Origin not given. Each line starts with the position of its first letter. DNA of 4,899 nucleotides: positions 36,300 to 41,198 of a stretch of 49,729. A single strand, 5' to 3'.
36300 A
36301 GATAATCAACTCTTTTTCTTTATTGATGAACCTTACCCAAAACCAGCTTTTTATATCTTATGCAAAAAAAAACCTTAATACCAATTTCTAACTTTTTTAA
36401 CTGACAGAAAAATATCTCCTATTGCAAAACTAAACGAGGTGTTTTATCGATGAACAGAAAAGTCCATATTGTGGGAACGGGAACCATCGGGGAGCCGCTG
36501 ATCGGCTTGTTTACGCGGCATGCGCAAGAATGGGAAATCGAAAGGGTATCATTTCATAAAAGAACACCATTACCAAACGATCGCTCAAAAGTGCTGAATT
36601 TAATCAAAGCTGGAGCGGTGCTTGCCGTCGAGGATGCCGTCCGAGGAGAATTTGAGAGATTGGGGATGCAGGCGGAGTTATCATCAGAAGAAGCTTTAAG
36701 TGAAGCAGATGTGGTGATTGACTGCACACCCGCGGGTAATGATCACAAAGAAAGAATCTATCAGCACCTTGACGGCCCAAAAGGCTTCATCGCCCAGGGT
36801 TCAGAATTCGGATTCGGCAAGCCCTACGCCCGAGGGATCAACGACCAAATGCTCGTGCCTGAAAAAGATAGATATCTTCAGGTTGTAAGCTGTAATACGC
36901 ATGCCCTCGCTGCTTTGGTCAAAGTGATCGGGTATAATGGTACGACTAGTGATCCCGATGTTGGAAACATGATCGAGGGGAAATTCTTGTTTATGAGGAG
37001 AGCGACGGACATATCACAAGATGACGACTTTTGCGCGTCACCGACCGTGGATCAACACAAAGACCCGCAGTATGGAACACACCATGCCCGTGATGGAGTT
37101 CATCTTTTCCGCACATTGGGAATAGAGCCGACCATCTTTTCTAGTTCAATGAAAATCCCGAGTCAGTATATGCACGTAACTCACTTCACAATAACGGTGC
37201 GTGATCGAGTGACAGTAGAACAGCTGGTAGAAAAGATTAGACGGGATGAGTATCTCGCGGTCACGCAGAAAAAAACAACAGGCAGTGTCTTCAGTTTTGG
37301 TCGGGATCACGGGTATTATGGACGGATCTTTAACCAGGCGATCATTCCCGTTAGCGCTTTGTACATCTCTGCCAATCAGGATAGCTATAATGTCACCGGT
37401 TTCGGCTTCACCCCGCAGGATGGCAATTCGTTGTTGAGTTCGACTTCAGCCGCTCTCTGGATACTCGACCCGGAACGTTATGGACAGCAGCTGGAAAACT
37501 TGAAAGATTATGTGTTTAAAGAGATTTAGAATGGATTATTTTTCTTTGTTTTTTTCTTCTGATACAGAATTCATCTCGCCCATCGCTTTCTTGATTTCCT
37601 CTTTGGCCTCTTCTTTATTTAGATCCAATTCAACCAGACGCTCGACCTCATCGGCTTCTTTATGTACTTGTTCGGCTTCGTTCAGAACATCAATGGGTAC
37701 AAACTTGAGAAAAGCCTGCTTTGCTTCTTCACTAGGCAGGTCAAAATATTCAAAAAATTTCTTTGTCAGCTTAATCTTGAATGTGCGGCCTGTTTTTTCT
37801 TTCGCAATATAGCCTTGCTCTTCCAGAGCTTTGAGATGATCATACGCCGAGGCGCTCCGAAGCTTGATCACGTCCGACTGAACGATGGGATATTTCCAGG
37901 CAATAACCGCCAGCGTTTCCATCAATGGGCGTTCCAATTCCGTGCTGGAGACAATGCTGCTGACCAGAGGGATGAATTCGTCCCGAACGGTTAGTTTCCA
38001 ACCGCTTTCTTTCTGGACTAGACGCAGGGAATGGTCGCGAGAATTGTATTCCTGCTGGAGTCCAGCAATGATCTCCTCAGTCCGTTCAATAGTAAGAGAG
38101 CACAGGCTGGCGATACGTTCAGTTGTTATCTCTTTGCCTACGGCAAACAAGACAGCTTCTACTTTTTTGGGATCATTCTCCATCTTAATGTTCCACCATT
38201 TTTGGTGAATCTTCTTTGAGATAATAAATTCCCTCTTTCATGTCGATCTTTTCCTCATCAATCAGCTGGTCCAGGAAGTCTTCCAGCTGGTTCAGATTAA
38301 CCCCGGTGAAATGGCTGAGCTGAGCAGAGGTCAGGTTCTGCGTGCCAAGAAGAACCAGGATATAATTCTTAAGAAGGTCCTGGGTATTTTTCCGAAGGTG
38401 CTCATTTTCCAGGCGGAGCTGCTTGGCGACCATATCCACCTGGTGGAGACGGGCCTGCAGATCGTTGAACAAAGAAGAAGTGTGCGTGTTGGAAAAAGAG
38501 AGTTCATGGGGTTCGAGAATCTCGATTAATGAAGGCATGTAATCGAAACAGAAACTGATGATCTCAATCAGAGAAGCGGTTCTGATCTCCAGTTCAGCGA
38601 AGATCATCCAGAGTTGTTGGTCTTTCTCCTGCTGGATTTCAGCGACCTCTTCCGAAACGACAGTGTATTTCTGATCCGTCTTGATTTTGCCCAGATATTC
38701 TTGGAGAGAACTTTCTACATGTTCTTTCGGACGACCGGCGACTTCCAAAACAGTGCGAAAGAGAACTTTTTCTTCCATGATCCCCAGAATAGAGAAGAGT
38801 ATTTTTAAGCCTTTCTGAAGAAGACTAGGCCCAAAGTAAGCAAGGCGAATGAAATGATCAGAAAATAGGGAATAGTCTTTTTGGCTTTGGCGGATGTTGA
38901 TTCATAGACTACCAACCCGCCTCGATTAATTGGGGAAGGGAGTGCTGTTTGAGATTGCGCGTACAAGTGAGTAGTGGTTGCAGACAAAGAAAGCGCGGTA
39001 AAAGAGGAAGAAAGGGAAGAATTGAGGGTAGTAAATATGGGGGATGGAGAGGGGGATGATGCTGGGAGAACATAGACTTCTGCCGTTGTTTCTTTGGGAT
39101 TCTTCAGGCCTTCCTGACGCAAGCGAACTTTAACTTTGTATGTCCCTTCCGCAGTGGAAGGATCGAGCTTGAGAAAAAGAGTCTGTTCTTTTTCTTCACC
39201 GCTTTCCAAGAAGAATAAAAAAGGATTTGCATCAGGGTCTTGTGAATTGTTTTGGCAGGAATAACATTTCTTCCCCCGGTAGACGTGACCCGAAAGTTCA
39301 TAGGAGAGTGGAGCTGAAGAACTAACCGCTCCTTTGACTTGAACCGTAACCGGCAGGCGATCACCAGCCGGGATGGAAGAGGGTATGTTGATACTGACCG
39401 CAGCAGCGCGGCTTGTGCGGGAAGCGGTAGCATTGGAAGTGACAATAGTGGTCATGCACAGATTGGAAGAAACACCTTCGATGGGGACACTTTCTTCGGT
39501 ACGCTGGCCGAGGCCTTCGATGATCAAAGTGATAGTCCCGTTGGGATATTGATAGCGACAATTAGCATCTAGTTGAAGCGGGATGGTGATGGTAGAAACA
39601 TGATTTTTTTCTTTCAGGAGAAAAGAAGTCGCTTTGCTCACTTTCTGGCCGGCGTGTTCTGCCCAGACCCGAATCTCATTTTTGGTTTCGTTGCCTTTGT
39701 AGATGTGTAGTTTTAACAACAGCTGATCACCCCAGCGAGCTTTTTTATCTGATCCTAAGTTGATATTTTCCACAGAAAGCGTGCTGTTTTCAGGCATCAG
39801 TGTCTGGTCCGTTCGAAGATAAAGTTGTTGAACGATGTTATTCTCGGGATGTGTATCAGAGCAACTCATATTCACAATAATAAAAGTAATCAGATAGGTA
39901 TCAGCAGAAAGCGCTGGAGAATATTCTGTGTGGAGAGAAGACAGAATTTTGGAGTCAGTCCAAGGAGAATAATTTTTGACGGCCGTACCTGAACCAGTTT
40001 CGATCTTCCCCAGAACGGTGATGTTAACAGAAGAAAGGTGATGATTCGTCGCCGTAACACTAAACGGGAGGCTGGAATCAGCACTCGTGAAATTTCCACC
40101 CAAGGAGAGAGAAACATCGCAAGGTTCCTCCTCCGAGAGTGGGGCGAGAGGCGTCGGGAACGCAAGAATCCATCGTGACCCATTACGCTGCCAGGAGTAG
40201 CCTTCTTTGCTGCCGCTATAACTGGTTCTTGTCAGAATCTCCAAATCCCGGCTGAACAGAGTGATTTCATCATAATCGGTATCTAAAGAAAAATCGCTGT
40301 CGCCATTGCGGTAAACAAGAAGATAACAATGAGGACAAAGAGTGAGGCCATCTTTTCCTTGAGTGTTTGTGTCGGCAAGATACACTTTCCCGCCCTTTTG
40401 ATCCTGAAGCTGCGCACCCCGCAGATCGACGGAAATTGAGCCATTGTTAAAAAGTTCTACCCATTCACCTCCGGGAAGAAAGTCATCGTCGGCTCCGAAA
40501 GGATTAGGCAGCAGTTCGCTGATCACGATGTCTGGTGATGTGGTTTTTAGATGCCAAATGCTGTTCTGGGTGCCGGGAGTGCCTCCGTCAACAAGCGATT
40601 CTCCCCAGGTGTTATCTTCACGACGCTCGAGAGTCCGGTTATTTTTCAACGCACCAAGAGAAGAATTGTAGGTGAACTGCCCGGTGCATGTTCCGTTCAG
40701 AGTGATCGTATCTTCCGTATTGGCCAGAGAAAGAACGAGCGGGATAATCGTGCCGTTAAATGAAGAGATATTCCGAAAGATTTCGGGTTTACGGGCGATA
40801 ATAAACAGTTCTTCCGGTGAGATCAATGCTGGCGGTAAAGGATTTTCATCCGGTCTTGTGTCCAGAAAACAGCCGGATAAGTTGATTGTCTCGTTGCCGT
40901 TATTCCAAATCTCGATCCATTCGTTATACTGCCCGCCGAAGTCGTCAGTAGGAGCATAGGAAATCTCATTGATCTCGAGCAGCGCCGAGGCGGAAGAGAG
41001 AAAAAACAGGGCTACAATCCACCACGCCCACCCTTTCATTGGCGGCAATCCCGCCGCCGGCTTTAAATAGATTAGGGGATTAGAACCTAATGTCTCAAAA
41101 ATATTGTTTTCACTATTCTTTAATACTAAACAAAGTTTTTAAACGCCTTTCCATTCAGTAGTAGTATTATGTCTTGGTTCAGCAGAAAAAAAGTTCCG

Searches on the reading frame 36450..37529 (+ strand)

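Call 60: search_protein_families(library=pfam, proteins=[window:36450-37529:+], max_evalue=0.0001)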
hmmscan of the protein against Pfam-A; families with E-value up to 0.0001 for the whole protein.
window:36450-37529:+ (359 aa): 0 families

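Call 61: search_protein_families(library=ncbifam, proteins=[window:36450-37529:+], max_evalue=0.01)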
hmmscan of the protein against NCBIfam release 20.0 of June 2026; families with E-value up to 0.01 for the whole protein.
window:36450-37529:+ (359 aa): 7 families
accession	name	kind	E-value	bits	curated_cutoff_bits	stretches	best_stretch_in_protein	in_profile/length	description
NF003251.0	PRK04207.1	equivalog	1.5e-20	73.6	185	1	3-287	3-270/343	type II glyceraldehyde-3-phosphate dehydrogenase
TIGR01546.1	GAPDH-II_archae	equivalog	2.7e-12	46.5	232.9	1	7-273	3-248/333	phosphorylating glyceraldehyde-3-phosphate dehydrogenase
TIGR01534.1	GAPDH-I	equivalog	1.1e-05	24.8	367.2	1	84-160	89-167/330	type I glyceraldehyde-3-phosphate dehydrogenase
NF033735.1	G3PDH_Arsen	exception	0.00043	19.9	450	1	78-160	78-160/323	ArsJ-associated glyceraldehyde-3-phosphate dehydrogenase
NF004783.0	PRK06129.1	equivalog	0.0023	17.4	347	1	3-108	3-105/315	3-hydroxyacyl-CoA dehydrogenase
NF005830.0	PRK07729.1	equivalog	0.0039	16.1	546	0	85-161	89-165/343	glyceraldehyde-3-phosphate dehydrogenase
TIGR03944.1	dehyd_SbnB_fam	equivalog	0.0089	15.1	326.9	0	3-99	133-212/327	2,3-diaminopropionate biosynthesis protein SbnB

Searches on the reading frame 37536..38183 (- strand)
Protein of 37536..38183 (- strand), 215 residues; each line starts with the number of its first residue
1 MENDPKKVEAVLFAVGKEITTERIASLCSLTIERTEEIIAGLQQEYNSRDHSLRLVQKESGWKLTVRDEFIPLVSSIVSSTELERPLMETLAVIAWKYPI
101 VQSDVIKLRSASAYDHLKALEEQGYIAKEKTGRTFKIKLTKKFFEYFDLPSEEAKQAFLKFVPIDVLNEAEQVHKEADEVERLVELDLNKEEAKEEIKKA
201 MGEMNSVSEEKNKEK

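Call 60: search_protein_families(library=pfam, proteins=[window:37536-38183:-], max_evalue=0.0001)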
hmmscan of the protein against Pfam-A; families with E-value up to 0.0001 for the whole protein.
window:37536-38183:- (215 aa): 2 families
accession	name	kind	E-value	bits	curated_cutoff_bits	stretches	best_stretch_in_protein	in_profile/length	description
PF04079.22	SMC_ScpB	-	1e-32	113.4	27.4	1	7-151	2-153/160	Segregation and condensation complex subunit ScpB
PF22665.2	DUF6293_C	-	3.4e-05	24.7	27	0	115-141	66-92/101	DUF6293 C-terminal winged helix domain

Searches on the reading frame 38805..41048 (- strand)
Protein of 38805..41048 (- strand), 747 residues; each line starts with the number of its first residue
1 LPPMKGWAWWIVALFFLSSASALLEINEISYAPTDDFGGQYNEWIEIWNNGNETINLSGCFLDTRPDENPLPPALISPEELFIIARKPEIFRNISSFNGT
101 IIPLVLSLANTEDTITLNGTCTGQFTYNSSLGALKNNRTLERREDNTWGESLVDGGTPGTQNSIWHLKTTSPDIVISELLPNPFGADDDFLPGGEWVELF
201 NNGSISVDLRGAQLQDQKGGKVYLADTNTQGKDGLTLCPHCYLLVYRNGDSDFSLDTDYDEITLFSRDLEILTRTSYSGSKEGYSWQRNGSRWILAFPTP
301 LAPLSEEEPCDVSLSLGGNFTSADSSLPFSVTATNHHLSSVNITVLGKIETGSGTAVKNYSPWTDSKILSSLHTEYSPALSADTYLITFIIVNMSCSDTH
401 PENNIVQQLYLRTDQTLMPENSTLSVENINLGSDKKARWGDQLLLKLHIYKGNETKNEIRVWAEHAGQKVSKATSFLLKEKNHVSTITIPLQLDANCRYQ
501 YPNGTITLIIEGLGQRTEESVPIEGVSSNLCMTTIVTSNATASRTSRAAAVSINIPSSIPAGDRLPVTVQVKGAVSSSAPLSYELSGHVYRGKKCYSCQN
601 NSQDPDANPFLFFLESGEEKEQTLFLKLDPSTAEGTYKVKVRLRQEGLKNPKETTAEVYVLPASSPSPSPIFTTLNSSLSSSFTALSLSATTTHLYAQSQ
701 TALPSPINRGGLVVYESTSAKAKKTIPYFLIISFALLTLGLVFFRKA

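Call 60: search_protein_families(library=pfam, proteins=[window:38805-41048:-], max_evalue=0.0001)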
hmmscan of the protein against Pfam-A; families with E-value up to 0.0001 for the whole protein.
window:38805-41048:- (747 aa): 1 family
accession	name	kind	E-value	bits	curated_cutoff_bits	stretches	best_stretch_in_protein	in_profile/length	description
PF00932.25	LTD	-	4.4e-21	75.7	34.3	2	170-277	4-107/109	Lamin Tail Domain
